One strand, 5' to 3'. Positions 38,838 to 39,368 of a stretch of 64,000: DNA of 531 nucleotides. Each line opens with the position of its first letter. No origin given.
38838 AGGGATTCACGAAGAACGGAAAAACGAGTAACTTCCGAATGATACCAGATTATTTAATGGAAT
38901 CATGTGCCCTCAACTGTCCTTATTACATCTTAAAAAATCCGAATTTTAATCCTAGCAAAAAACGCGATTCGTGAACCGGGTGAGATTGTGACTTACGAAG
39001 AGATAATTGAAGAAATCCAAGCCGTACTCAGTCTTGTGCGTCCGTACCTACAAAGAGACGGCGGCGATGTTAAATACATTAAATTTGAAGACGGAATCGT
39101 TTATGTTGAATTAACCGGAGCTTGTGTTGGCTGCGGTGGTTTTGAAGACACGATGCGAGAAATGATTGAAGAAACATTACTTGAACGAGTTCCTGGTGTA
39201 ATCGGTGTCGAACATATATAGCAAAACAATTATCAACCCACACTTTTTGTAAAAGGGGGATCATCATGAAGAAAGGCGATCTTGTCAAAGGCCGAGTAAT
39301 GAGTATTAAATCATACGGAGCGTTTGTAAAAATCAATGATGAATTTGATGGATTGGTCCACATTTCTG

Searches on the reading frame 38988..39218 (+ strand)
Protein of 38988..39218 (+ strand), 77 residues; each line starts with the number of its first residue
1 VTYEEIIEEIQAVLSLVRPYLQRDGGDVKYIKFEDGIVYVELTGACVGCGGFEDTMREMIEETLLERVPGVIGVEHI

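Call 4: search_protein_families(library=pfam, proteins=[window:38988-39218:+], max_evalue=0.01)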
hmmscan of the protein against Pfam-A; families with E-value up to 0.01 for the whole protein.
window:38988-39218:+ (77 aa): 2 families
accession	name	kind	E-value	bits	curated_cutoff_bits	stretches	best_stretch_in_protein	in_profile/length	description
PF01106.22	NifU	-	3.8e-23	81.8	27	1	10-75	1-67/67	NifU-like domain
PF01883.24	FeS_assembly_P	-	0.00053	20.6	23.5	1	26-75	24-72/73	Iron-sulfur cluster assembly protein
